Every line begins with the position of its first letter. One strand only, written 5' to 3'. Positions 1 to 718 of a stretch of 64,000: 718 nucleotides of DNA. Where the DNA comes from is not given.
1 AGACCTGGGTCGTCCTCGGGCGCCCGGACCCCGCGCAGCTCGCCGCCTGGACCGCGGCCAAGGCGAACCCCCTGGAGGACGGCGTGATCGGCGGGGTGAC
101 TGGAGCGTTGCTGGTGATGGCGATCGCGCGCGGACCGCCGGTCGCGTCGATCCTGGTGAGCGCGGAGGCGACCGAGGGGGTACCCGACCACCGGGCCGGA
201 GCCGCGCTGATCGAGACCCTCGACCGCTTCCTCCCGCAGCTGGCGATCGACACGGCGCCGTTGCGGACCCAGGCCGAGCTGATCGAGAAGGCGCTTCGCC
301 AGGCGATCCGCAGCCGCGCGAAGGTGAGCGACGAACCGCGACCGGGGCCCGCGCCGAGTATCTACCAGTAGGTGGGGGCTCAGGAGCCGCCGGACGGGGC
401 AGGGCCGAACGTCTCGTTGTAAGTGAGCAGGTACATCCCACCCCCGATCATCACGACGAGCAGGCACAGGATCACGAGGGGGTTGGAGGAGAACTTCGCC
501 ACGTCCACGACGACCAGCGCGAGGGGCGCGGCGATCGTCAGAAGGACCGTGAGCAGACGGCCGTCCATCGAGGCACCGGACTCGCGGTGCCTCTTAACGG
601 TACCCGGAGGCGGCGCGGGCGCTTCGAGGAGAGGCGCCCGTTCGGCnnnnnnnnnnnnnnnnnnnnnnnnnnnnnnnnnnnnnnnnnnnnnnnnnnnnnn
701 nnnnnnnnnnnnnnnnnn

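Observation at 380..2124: RHH regulator, truncated FtsZ/tubulin-like GTPase and 2-TM miniprotein: a non-canonical cytoskeletal operon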

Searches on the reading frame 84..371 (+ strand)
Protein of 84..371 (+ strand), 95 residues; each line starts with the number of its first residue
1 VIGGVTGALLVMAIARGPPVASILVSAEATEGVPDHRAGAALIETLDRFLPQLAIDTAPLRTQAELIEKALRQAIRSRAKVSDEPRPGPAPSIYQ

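Call 3: search_protein_families(library=pfam, proteins=[window:84-371:+], max_evalue=1)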
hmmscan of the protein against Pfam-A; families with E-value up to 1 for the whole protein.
window:84-371:+ (95 aa): 1 family
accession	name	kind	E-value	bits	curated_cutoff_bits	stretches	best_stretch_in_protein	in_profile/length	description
PF09754.15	PAC2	-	2.1e-09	38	25.8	1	1-73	144-213/215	PAC2 family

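Call 4: search_protein_families(library=ncbifam, proteins=[window:84-371:+], max_evalue=1)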
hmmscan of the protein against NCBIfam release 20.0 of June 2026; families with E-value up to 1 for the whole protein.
window:84-371:+ (95 aa): 1 family
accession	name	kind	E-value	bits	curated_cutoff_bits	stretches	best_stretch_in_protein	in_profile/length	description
TIGR00161.1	TIGR00161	hypoth_equivalog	5.3e-07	29.5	199.25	1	2-75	152-222/239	proteasome assembly chaperone family protein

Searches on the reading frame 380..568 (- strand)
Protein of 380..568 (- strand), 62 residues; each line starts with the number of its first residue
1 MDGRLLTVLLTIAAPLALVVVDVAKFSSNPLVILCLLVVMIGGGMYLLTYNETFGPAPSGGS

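Call 3: search_protein_families(library=pfam, proteins=[window:380-568:-], max_evalue=1)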
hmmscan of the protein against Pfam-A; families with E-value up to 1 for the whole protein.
window:380-568:- (62 aa): 0 families

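Call 4: search_protein_families(library=ncbifam, proteins=[window:380-568:-], max_evalue=1)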
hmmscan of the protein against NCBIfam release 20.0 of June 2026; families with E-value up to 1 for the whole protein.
window:380-568:- (62 aa): 0 families

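Call 90: search_protein_families(library=padloc, proteins=[window:380-568:-], max_evalue=0.01)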
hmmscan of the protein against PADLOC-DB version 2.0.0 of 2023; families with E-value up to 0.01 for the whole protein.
window:380-568:- (62 aa): 0 families

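Call 91: search_protein_families(library=phrogs, proteins=[window:380-568:-], max_evalue=0.01)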
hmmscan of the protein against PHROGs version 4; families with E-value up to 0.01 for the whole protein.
window:380-568:- (62 aa): 0 families

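Call 92: find_related_loci(query=A2, collection=metagenome_contigs, flank=3000)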
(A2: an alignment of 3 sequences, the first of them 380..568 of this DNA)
Query A2 (62 aa) in metagenome_contigs; peptide patterns used: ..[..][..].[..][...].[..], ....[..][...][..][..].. (x = any residue, [..] = any of these).
209 stretches matched a pattern; 27 encode a relative of the query (tblastn E <= 1e-3); 27 distinct loci.
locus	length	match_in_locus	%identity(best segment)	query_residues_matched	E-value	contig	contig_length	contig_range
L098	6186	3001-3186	82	1-62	1e-28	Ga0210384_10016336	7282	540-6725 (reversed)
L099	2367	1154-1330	58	1-59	3e-17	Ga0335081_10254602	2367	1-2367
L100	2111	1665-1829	60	1-55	2e-16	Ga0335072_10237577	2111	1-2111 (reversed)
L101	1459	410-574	60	1-55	2e-16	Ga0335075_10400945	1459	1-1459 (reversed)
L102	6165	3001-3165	56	1-55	2e-16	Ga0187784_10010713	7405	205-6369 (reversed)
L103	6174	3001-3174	53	1-58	2e-15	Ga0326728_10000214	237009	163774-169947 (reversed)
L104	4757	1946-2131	56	1-62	2e-15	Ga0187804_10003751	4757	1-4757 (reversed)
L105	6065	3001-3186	56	1-62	2e-15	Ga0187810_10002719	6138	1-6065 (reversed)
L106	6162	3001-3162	56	1-54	7e-15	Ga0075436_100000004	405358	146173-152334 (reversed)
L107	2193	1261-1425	56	1-55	8e-15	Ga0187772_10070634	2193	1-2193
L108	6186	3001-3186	55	1-59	3e-14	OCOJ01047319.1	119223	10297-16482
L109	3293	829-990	57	1-54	8e-14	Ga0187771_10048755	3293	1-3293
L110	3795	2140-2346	52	1-62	9e-14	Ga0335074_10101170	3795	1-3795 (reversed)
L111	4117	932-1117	55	1-62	3e-13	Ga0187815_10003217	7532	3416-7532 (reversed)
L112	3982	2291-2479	48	1-60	3e-13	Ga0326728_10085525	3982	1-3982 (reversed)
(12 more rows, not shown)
